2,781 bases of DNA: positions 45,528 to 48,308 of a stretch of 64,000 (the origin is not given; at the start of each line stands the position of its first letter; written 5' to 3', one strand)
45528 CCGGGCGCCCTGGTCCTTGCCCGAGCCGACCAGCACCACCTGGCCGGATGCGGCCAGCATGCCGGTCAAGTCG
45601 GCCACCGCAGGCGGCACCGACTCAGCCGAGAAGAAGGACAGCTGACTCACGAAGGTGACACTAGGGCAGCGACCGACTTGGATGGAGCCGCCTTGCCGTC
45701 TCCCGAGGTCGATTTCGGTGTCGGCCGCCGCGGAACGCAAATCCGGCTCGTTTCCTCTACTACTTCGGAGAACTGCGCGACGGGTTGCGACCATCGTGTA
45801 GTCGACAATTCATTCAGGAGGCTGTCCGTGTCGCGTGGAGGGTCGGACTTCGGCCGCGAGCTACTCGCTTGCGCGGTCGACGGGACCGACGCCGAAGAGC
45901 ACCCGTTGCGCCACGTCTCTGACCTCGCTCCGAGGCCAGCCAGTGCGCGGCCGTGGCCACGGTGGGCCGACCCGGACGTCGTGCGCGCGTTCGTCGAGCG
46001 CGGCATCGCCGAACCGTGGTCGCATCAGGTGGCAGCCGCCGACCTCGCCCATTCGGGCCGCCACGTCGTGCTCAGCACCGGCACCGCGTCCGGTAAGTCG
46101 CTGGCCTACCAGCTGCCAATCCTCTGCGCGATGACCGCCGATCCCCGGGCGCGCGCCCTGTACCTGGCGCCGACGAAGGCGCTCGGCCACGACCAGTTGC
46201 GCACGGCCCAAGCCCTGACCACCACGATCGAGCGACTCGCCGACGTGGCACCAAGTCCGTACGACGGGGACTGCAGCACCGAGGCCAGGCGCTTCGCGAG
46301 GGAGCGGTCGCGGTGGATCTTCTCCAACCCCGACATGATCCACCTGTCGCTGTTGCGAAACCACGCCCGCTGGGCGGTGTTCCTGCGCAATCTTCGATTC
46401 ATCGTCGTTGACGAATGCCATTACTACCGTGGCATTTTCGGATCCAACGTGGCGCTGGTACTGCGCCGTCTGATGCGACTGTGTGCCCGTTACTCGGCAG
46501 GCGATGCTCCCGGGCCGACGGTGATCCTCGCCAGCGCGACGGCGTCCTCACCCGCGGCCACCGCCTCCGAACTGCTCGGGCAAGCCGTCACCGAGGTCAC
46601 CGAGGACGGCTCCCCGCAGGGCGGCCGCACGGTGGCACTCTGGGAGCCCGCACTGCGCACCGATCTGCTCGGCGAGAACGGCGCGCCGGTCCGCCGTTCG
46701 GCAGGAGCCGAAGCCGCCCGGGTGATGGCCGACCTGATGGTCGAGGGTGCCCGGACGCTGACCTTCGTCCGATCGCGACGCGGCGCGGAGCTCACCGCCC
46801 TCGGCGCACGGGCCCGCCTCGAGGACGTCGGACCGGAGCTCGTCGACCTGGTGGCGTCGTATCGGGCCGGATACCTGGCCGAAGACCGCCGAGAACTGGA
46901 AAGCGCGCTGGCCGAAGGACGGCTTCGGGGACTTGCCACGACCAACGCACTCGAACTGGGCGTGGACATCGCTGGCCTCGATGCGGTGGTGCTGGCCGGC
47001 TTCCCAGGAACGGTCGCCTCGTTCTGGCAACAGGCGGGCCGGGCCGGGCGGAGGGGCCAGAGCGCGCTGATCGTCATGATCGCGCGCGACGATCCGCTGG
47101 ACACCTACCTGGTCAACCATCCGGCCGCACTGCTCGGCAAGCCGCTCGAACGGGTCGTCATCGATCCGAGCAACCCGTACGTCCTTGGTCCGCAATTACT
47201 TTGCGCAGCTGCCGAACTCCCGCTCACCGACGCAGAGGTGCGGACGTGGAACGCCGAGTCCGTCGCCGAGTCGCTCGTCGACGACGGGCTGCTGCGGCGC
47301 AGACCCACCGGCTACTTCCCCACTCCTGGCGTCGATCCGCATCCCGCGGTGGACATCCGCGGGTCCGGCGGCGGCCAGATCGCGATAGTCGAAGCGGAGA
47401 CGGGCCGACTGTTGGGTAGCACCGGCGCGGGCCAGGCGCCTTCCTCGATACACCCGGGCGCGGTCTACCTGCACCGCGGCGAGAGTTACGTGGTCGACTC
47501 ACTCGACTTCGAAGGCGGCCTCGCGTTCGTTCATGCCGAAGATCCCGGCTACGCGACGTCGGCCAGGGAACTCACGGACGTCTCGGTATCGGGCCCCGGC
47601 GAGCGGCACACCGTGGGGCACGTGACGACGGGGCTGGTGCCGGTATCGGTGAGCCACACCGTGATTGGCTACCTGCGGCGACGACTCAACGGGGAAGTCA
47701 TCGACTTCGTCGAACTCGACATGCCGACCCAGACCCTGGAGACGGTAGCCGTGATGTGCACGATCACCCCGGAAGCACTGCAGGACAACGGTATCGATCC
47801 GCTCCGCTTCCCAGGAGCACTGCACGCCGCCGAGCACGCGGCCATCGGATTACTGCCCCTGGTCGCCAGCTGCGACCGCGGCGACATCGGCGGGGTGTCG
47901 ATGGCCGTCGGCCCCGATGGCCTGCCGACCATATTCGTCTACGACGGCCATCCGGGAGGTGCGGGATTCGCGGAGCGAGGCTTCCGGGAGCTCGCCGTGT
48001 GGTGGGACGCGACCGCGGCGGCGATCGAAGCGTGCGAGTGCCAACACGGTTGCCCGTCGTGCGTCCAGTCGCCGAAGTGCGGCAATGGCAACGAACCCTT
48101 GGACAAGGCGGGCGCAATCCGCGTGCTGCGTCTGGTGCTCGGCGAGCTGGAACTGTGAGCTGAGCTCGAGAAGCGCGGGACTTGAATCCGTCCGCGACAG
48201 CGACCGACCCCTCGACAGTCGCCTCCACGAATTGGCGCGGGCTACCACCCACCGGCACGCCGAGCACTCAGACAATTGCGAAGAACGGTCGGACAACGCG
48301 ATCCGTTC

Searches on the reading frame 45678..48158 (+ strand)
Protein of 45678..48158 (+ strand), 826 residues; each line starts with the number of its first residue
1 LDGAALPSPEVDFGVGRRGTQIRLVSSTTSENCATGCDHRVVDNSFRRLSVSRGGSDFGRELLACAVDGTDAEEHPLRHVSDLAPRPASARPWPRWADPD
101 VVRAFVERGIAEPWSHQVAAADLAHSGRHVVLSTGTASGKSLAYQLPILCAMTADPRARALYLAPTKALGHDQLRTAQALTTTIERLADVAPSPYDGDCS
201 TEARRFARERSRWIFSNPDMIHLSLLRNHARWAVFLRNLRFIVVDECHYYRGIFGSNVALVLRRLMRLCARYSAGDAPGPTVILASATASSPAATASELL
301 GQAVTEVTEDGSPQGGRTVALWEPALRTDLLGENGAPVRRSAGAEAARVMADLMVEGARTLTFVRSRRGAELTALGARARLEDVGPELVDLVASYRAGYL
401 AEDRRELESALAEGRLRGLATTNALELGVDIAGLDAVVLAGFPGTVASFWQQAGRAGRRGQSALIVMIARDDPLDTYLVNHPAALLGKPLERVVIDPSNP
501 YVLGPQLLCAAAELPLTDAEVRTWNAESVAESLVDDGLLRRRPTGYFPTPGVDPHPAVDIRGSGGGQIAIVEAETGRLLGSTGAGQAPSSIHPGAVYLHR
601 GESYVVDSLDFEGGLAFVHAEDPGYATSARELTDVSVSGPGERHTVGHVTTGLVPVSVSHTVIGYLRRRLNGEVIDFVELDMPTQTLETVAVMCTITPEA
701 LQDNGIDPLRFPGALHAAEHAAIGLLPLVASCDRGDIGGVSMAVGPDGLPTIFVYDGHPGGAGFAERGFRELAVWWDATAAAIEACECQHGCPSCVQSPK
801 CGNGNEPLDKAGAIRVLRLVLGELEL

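Call 32: search_protein_families(library=pfam, proteins=[window:45678-48158:+], max_evalue=0.001)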
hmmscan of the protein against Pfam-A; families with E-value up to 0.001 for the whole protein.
window:45678-48158:+ (826 aa): 4 families
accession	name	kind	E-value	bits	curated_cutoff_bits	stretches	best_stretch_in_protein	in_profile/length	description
PF00270.35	DEAD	-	5.8e-25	88.4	26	1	115-292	2-163/167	DEAD/DEAH box helicase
PF09369.15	MZB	-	1.5e-22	80.5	24.2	1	718-796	1-80/80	MrfA Zn-binding domain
PF00271.37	Helicase_C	-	5.1e-11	43.2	23.5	1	355-460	13-110/110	Helicase conserved C-terminal domain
PF22982.3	WHD_HRQ1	-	6e-10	40.5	27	1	495-562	1-69/70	ATP-dependent helicase HRQ1, winged helix domain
